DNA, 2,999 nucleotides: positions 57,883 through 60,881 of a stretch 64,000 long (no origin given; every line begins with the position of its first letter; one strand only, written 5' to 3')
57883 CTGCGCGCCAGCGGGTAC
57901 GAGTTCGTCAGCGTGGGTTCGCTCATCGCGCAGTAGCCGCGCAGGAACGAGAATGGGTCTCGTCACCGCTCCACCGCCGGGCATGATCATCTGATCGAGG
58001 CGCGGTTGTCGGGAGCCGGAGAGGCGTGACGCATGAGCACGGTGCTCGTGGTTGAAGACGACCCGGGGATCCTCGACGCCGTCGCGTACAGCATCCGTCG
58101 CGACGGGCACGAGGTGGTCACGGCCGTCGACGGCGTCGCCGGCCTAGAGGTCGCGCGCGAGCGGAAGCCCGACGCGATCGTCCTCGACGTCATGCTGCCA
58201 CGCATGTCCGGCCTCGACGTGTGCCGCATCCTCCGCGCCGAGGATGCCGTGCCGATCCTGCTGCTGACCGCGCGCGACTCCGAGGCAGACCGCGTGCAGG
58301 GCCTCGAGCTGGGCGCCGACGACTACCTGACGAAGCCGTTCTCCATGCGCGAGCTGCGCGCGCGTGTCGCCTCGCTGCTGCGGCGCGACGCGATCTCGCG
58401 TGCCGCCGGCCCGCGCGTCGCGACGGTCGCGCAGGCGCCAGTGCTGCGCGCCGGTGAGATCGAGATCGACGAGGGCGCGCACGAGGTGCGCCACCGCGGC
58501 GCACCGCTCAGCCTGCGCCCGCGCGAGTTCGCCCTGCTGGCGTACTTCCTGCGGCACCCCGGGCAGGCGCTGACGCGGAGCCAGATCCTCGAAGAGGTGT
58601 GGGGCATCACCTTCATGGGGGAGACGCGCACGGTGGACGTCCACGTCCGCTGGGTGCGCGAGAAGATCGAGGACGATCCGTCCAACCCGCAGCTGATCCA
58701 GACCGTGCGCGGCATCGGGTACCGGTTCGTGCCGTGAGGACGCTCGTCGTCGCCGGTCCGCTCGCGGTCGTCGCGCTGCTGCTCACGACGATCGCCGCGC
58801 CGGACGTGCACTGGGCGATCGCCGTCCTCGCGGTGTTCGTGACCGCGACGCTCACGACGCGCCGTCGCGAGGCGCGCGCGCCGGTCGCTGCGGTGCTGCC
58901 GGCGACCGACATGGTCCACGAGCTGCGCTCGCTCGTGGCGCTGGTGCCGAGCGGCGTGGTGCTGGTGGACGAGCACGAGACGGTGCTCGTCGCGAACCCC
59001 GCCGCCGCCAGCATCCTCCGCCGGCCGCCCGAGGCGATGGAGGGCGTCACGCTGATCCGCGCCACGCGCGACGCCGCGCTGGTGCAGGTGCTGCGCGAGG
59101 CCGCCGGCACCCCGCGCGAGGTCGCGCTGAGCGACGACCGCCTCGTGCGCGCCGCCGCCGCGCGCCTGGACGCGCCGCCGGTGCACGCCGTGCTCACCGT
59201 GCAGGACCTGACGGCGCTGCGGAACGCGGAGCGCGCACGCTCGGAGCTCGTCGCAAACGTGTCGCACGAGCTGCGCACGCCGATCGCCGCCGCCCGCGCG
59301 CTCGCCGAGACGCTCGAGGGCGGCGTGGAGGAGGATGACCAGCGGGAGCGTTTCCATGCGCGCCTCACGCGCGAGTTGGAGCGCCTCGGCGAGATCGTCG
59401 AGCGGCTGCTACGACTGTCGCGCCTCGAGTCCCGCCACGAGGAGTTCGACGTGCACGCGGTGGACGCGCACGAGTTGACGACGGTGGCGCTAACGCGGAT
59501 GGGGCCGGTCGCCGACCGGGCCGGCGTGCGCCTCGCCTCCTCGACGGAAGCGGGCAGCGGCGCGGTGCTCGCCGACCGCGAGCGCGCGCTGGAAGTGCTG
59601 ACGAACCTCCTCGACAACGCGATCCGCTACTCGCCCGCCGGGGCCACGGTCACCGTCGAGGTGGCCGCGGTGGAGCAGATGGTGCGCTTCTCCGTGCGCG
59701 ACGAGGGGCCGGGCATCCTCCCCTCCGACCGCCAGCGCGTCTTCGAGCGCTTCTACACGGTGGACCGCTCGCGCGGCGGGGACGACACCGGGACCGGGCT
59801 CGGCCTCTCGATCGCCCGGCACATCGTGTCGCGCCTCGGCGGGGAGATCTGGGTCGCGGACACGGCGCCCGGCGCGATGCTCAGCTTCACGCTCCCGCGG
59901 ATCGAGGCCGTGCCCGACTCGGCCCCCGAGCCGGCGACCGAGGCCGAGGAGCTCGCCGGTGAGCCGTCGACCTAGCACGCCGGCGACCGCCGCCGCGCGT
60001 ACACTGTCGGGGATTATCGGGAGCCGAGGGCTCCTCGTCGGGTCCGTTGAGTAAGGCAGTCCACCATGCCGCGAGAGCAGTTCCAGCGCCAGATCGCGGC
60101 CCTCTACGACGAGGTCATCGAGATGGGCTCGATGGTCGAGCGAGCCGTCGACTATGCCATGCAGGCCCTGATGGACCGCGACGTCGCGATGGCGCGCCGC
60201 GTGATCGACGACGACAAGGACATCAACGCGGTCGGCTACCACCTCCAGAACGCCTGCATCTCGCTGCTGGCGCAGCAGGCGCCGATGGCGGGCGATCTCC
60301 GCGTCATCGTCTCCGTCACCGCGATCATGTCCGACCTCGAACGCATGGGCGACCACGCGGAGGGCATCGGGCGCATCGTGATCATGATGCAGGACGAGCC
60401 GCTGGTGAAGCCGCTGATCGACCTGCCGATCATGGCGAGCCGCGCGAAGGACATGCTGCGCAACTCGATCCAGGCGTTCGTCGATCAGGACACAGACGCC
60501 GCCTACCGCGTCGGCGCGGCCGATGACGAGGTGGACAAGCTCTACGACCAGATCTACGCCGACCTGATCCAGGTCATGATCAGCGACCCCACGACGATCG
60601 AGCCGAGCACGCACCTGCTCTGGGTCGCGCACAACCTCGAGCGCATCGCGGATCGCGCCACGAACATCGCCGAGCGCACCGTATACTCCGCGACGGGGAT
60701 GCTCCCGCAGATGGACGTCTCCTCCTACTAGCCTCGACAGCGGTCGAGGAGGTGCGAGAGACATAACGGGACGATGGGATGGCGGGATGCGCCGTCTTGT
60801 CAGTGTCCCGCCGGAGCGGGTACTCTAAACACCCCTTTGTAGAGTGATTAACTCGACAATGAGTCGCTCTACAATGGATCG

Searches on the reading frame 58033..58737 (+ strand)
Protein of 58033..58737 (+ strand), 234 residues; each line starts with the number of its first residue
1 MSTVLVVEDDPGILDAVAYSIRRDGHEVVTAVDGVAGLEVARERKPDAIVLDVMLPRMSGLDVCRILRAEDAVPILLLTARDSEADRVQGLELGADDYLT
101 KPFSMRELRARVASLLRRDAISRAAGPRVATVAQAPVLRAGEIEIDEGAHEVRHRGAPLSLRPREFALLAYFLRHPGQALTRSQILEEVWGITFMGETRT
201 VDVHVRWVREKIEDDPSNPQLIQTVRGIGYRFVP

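Call 9: search_protein_families(library=pfam, proteins=[window:58033-58737:+])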
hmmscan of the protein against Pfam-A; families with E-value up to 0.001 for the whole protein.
window:58033-58737:+ (234 aa): 2 families
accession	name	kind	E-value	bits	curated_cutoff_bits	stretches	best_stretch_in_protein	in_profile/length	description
PF00486.34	Trans_reg_C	-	7.8e-30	103.2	26.2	1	157-232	2-77/77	Transcriptional regulatory protein, C terminal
PF00072.30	Response_reg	-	8.9e-30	103.6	30.2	1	4-112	1-110/111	Response regulator receiver domain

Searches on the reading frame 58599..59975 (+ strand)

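Call 9: search_protein_families(library=pfam, proteins=[window:58599-59975:+])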
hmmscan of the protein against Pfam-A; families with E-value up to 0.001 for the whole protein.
window:58599-59975:+ (458 aa): 4 families
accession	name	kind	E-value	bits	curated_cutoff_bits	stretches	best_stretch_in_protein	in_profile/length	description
PF02518.31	HATPase_c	-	3.3e-26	92.3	26.4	1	326-434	2-109/111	Histidine kinase-, DNA gyrase B-, and HSP90-like ATPase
PF00512.31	HisKA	-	5.2e-17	62.1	26.9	1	213-278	1-65/66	His Kinase A (phospho-acceptor) domain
PF00989.32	PAS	-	0.00019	21.9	22.6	1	108-156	2-50/113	PAS fold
PF13188.13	PAS_8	-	0.00064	20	21.8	0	109-148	3-45/65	PAS domain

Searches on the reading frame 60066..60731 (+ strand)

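Call 9: search_protein_families(library=pfam, proteins=[window:60066-60731:+])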
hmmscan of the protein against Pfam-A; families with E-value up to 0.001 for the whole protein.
window:60066-60731:+ (221 aa): 1 family
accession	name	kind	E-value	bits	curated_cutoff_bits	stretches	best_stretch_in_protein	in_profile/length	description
PF01895.24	PhoU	-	3.9e-45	152.6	23.5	2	122-205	3-89/89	PhoU domain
